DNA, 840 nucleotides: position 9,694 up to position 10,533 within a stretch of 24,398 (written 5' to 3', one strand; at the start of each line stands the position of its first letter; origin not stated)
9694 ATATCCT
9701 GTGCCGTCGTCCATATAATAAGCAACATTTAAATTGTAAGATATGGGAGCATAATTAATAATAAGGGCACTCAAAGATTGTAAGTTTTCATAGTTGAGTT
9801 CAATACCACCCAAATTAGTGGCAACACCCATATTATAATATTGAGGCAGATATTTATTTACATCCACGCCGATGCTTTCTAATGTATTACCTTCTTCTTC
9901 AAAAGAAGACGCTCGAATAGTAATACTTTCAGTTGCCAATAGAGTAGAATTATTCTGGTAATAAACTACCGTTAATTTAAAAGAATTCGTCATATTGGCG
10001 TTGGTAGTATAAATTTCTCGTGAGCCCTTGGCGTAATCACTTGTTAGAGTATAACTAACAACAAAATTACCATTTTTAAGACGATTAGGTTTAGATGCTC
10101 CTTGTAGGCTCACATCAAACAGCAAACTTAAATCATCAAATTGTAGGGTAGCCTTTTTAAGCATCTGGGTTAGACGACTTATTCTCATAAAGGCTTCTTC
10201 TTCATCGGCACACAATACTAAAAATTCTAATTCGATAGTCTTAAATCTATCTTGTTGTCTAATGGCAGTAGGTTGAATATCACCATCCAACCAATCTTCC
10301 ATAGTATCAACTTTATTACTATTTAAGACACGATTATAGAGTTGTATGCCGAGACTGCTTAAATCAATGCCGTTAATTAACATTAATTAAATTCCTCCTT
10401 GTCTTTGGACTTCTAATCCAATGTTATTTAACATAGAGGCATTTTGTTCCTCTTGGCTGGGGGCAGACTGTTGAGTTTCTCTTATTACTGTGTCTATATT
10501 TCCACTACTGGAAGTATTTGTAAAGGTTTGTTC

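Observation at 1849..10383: Giant 2,844-aa ORF (35% of a 24.3-kb phage genome) built on a distal-tail-protein N-terminus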

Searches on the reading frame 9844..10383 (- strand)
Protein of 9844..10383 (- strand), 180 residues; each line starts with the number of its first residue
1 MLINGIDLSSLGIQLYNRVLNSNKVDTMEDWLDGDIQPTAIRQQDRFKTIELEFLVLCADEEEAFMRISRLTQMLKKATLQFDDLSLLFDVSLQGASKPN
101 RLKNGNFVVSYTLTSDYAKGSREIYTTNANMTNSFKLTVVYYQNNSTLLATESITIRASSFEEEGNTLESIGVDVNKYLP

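Call 17: search_protein_representatives(protein=window:9844-10383:-)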
Query: 180 residues. Proteins with E-value up to 0.001 (for the whole library): 111; up to 1e-10: 64; up to 1e-30: 18. The best 111 are listed.
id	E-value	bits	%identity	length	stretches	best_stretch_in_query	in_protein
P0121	2.8e-78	277.7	58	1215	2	1-180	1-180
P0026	2.4e-76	271.3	71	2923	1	1-180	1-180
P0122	7.2e-76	269.8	60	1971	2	1-180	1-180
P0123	3.4e-71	254.6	55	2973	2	1-180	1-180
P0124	1.4e-69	249.4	64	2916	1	1-180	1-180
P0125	1.4e-68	246.1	63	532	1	1-180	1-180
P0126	2.8e-68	245.2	62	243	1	1-178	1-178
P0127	2.3e-61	222.7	56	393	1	1-180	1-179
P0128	7.0e-59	214.6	62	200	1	1-153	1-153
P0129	9.4e-58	210.9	51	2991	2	1-180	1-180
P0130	8.0e-54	198.2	52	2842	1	1-178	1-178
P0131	2.3e-52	193.4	50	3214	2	1-178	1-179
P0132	1.0e-51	191.3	50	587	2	1-178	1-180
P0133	4.0e-47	176.4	53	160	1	1-159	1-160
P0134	1.5e-42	161.5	62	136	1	1-121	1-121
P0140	3.1e-24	102.0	40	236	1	3-144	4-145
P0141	3.7e-24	101.7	37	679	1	1-144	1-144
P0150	1.6e-19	86.6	36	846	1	1-144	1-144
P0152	6.4e-19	84.7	42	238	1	1-128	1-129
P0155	1.0e-17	80.8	32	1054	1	1-147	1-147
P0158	1.3e-17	80.5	40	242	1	1-138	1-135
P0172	9.5e-14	67.9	35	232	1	1-152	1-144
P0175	7.0e-13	65.1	29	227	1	1-131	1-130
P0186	2.8e-10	56.6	28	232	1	1-136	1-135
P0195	1.0e-08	51.5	25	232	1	1-137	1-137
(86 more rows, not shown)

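Call 18: search_protein_families(library=pfam, proteins=[P0140, P0141, P0152, P0158, P0172, P0175, P0150, P0155, P0186, P0195], max_evalue=0.01)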
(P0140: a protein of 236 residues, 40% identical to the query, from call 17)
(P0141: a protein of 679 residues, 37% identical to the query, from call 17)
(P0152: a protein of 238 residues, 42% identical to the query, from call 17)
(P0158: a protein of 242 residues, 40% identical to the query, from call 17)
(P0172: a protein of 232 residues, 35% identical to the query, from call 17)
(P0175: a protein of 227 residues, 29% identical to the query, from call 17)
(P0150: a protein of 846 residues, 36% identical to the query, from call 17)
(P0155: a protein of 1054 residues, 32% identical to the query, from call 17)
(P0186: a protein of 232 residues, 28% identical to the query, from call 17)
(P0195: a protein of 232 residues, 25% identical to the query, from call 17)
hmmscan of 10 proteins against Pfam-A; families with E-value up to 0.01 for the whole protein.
P0140 (236 aa): 1 family
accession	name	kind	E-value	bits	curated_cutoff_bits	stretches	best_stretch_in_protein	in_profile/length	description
PF22768.1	SPP1_Dit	-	4.4e-11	43.3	25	1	142-235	2-97/97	Siphovirus-type tail component, C-terminal domain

P0141 (679 aa): 1 family
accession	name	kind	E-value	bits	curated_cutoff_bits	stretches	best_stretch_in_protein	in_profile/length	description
PF18998.6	Flg_new_2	-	1.2e-11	44.9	23.6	1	496-562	3-70/73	Divergent InlB B-repeat domain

P0152 (238 aa): 1 family
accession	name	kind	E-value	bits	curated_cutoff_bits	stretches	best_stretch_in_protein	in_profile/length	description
PF22768.1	SPP1_Dit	-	0.00062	20.4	25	1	141-237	1-97/97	Siphovirus-type tail component, C-terminal domain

P0158 (242 aa): 1 family
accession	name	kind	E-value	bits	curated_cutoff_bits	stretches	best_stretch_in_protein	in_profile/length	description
PF22768.1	SPP1_Dit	-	2.3e-05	25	25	1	139-241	1-97/97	Siphovirus-type tail component, C-terminal domain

P0172 (232 aa): 2 families
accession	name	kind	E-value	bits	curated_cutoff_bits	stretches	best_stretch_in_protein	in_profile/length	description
PF22768.1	SPP1_Dit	-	0.00012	22.7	25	1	139-231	2-97/97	Siphovirus-type tail component, C-terminal domain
PF20753.2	DUF6558_C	-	0.0021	18.8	24.4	1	126-227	16-119/119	Phage tail C-terminal domain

P0175 (227 aa): 0 families

P0150 (846 aa): 2 families
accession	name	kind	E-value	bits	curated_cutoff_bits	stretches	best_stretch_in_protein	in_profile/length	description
PF18998.6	Flg_new_2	-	3.4e-30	104.3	23.6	3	660-724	3-71/73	Divergent InlB B-repeat domain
PF09479.16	Flg_new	-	0.0013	19.2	27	0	509-565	10-64/65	Listeria-Bacteroides repeat domain (List_Bact_rpt)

P0155 (1054 aa): 1 family
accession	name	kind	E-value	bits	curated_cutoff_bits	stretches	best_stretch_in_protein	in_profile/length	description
PF18998.6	Flg_new_2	-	5.6e-21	74.8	23.6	3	502-563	14-72/73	Divergent InlB B-repeat domain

P0186 (232 aa): 1 family
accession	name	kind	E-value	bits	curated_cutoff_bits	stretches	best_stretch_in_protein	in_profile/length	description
PF22768.1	SPP1_Dit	-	1.7e-09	38.2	25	1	144-231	7-97/97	Siphovirus-type tail component, C-terminal domain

P0195 (232 aa): 1 family
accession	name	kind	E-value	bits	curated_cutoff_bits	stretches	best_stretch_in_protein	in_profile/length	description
PF22768.1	SPP1_Dit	-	8.4e-05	23.2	25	1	138-231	1-97/97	Siphovirus-type tail component, C-terminal domain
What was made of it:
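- On MucBP / MubR / InlB-B-repeat beta-grasp adhesin repeats: PF18998 is found only in the shorter-armed relatives P0141, P0150 and P0155 (call 18).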

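Call 19: search_protein_families(library=phrogs, proteins=[P0140, P0141, P0152, P0158, P0172, P0175, P0150, P0155, P0186, P0195], max_evalue=0.001)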
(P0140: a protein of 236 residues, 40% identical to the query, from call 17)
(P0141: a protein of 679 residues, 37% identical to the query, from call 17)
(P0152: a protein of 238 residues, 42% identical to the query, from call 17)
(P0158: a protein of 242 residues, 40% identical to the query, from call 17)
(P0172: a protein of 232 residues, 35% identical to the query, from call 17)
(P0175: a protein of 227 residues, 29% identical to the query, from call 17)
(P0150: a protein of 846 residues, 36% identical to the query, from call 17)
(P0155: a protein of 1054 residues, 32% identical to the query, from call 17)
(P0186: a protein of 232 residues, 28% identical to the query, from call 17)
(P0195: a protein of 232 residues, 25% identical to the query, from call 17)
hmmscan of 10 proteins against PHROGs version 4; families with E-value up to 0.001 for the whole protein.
P0140 (236 aa): 2 families
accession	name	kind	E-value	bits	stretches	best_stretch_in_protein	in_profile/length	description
phrog_33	-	tail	4.8e-22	79.7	1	49-236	90-278/651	distal tail protein Dit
phrog_202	-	tail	5.2e-13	49.7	2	18-157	42-189/523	distal tail protein Dit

P0141 (679 aa): 0 families

P0152 (238 aa): 2 families
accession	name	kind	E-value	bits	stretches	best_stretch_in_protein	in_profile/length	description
phrog_33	-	tail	8.5e-13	49.2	1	2-238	39-278/651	distal tail protein Dit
phrog_202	-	tail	3.4e-10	40.4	1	2-156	24-188/523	distal tail protein Dit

P0158 (242 aa): 2 families
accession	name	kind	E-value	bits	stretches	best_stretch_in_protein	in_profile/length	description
phrog_33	-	tail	4.9e-11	43.4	1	2-242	39-278/651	distal tail protein Dit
phrog_202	-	tail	5.3e-09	36.5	1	2-152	24-186/523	distal tail protein Dit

P0172 (232 aa): 2 families
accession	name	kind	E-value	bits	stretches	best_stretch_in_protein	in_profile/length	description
phrog_33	-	tail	1.8e-23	84.4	1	3-227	41-273/651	distal tail protein Dit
phrog_202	-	tail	1.5e-11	44.9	1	2-161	24-196/523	distal tail protein Dit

P0175 (227 aa): 1 family
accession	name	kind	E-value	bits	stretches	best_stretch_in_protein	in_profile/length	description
phrog_33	-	tail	6.4e-22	79.3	1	1-227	39-278/651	distal tail protein Dit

P0150 (846 aa): 0 families

P0155 (1054 aa): 0 families

P0186 (232 aa): 3 families
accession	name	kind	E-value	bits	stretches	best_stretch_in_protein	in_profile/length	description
phrog_33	-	tail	6e-18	66.2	1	4-232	42-278/651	distal tail protein Dit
phrog_202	-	tail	1.9e-07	31.3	1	169-231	454-522/523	distal tail protein Dit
phrog_12552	-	tail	0.00037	21.3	1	166-231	139-205/206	tail protein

P0195 (232 aa): 2 families
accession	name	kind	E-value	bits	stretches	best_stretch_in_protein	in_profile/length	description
phrog_33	-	tail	1.6e-13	51.6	1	2-231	39-277/651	distal tail protein Dit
phrog_202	-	tail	2.4e-06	27.7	1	2-155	24-190/523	distal tail protein Dit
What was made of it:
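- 9994..10383 (-): aa 1-~130: Dit N-terminal ring ('belt') domain. The exhaustive HMMER search hits 226-243-aa proteins; seven of them were scanned, and all match phrog_33 Dit and six match PF22768 (calls 17-19).
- On Distal tail protein (Dit): Seven were scanned; all match phrog_33 Dit and six match PF22768 (calls 17-19).
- Seven of them were scanned; all match phrog_33 Dit and six match PF22768 (calls 17-19).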

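Call 27: find_encoding_contigs(protein=P0150, flank=8000, max_places=2)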
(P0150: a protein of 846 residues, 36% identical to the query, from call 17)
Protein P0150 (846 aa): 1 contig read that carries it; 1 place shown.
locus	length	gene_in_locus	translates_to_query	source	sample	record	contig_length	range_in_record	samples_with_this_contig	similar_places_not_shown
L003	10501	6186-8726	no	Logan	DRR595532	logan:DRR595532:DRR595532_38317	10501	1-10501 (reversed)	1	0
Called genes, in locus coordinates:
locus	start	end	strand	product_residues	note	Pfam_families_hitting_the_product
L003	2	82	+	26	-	?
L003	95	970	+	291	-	PF19789:DUF6273 (weak)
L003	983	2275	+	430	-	-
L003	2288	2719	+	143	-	-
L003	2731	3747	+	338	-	-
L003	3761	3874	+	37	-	-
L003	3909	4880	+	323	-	-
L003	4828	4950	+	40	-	-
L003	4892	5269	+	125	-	-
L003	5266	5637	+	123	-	PF06199:Phage_tail_2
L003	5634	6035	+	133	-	-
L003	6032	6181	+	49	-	-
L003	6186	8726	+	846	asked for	PF18998:Flg_new_2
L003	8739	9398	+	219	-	-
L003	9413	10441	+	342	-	PF06605:Prophage_tail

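Call 28: find_encoding_contigs(protein=P0141, flank=8000, max_places=2)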
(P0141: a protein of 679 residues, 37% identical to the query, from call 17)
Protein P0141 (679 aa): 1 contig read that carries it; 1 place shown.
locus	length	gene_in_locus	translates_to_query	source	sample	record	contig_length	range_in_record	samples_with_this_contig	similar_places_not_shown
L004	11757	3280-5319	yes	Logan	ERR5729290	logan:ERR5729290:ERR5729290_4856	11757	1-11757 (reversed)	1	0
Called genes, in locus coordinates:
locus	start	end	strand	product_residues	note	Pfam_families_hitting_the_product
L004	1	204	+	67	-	?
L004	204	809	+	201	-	PF01391:Collagen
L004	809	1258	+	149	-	-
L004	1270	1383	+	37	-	-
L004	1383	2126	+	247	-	-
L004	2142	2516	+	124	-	-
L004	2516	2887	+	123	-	PF06199:Phage_tail_2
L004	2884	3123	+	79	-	-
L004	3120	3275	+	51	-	-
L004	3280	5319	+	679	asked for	PF18998:Flg_new_2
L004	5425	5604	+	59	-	-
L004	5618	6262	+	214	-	-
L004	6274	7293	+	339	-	PF26674:Prophage_tail_N2 (weak), PF06605:Prophage_tail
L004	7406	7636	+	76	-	-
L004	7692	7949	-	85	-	-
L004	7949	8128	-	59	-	-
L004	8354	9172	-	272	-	-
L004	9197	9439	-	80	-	-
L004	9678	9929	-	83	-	-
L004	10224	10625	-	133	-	PF01541:GIY-YIG (weak)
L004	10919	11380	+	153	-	-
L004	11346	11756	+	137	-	?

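Call 29: find_encoding_contigs(protein=P0140, flank=8000, max_places=2)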
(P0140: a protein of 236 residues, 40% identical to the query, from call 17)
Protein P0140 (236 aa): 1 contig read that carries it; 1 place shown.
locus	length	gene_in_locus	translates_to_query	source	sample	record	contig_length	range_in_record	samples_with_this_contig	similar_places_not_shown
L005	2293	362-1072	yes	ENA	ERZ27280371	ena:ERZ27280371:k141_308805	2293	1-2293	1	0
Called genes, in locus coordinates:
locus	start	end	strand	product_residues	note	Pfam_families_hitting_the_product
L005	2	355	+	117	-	?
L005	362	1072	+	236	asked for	PF22768:SPP1_Dit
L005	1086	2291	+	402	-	?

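Call 33: search_protein_families(library=phrogs, proteins=[L004:5618-6262:+, L004:5425-5604:+, L004:2884-3123:+, L004:3120-3275:+, L005:1086-2291:+, L005:2-355:+], max_evalue=0.01)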
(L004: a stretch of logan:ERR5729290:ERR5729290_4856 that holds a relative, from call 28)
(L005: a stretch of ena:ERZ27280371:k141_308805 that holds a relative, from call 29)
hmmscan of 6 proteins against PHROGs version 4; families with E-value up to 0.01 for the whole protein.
L004:5618-6262:+ (214 aa): 0 families

L004:5425-5604:+ (59 aa): 0 families

L004:2884-3123:+ (79 aa): 0 families

L004:3120-3275:+ (51 aa): 0 families

L005:1086-2291:+ (402 aa): 25 families
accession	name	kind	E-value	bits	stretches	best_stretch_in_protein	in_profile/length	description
phrog_18110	-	unknown function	2.3e-106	357.6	1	4-380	3-387/567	-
phrog_36443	-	unknown function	1.3e-89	302.5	1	1-345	1-378/1238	-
phrog_16267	-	unknown function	5.4e-48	163.9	1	46-348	82-341/2299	-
phrog_3475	-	tail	2.2e-42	146.2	1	29-328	422-734/841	minor tail protein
phrog_22322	-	tail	3.4e-33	116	1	5-312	15-345/562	tail protein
phrog_5555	-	tail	1.9e-25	90.3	1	18-333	24-364/788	tail protein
phrog_1067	-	head and packaging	1.7e-24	87.4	1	13-365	24-378/991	minor head protein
phrog_6211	-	tail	2.8e-21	76.2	1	38-220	68-256/1168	minor tail protein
phrog_12312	-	head and packaging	3.5e-14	53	1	25-283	25-327/784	virion structural protein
phrog_26466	-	unknown function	1.5e-12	46.4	1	353-402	1824-1873/2337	-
phrog_4798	-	tail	1.4e-11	44.4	1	146-307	200-378/796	tail protein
phrog_326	-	other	5.8e-11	42.2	1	112-377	446-721/985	tail protein with endopeptidase domain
phrog_1330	-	tail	8e-10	38.2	1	30-307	38-356/1361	tail protein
phrog_3095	-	other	3.4e-09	36.9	1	108-296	108-302/659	tail protein with endopeptidase activity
phrog_4311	-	head and packaging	8.3e-09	35.5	1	176-328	190-358/651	minor head protein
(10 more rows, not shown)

L005:2-355:+ (117 aa): 16 families
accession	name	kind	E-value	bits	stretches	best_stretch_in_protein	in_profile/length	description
phrog_58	-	tail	2.6e-18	66.8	1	1-98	939-1029/1544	tail length tape measure protein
phrog_5493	-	tail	1.5e-11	44.4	1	2-94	966-1061/1102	tail length tape measure protein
phrog_305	-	tail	1.5e-10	41.3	1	2-93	686-769/1001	tail length tape measure protein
phrog_1204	-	tail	6.1e-09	35.3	1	14-69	1325-1379/1483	tail protein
phrog_4372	-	tail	1.2e-08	33.8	1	3-72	1300-1370/1681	tail length tape measure protein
phrog_1272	-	tail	3.9e-07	29.2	1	4-72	1462-1535/1606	tail length tape measure protein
phrog_8462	-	tail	5.2e-07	29.8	1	9-98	482-562/672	tail length tape measure protein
phrog_5448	-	tail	1.2e-06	26.7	1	10-66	1959-2015/3103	tail length tape measure protein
phrog_1686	-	tail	2.5e-05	23.3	1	10-73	915-982/1224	tail length tape measure protein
phrog_27817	-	unknown function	5.7e-05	23.9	1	13-110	5-102/208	-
phrog_25849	-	unknown function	0.00023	20.9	1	10-96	420-506/544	-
phrog_14917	-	tail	0.00034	19.1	1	12-78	1176-1244/2249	tail length tape measure protein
phrog_13339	-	tail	0.00036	18.8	1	9-61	1300-1352/2156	tail length tape measure protein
phrog_11489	-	unknown function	0.00041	19.5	1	13-53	1416-1454/1717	-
phrog_5218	-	unknown function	0.00059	19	1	18-111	1382-1481/1599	-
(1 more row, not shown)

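Call 83: find_encoding_contigs(protein=P0172, flank=6000, max_places=1)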
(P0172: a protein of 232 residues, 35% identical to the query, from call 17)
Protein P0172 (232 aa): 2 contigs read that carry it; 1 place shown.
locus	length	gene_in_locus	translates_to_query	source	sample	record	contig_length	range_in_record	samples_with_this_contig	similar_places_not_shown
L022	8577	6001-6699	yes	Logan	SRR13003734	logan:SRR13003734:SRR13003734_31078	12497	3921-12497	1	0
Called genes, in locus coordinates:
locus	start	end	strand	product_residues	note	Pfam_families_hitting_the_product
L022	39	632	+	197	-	PF14265:DUF4355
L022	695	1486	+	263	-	PF25209:Phage_capsid_4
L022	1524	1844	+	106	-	PF05135:Phage_connect_1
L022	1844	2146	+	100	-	-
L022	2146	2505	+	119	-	PF04883:HK97-gp10_like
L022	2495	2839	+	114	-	-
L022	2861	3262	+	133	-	PF06199:Phage_tail_2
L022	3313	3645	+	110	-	-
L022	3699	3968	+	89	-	-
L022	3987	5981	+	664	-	PF26039:Dcst2 (faint)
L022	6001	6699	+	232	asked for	-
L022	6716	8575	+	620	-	?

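Call 84: find_encoding_contigs(protein=P0175, flank=6000, max_places=1)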
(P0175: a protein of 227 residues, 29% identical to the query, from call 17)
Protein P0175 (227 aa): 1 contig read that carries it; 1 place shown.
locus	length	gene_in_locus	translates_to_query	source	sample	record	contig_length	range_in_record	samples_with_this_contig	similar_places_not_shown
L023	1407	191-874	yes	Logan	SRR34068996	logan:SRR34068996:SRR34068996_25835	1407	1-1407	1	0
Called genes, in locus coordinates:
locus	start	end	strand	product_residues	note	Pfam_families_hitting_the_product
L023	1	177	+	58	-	?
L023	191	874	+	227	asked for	-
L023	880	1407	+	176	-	?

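Call 85: find_encoding_contigs(protein=P0152, flank=6000, max_places=1)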
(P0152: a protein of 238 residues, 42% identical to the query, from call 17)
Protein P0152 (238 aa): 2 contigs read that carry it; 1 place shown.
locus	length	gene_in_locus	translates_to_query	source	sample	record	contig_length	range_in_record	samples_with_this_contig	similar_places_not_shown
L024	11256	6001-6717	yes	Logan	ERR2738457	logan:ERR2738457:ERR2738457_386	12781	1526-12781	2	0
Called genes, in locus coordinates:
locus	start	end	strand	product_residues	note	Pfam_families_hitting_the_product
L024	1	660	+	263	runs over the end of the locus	PF25209:Phage_capsid_4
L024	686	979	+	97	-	PF05135:Phage_connect_1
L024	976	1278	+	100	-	-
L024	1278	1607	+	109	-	PF04883:HK97-gp10_like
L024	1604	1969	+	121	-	PF11367:Tail_completion_gp17 (weak)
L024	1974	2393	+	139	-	PF06199:Phage_tail_2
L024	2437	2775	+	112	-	-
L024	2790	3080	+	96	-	-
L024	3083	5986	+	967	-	PF04513:Baculo_PEP_C (faint), PF12732:YtxH (faint), PF26039:Dcst2 (faint), PF10145:PhageMin_Tail, PF01442:Apolipoprotein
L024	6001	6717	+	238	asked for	-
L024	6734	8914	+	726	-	PF06605:Prophage_tail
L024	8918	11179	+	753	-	-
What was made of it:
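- On Distal tail protein (Dit): The closest classical relatives show TMP-Dit-Tal (calls 33, 83, 85).
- Classical relatives have MTP, two chaperone-size ORFs, a TMP of 664 or 967 aa, Dit, and a Tal of 620 or 726 aa. L024 also has a 753-aa gene after Tal (calls 33, 83, 85).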

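Call 94: find_related_loci(query=P0140, collection=genome_contigs, flank=6000)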
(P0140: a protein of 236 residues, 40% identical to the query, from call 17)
Query P0140 (236 aa) in genome_contigs; peptide patterns used: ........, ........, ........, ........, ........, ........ (x = any residue, [..] = any of these).
82 stretches matched a pattern, but none encodes a relative of the query by tblastn (E <= 1e-3).
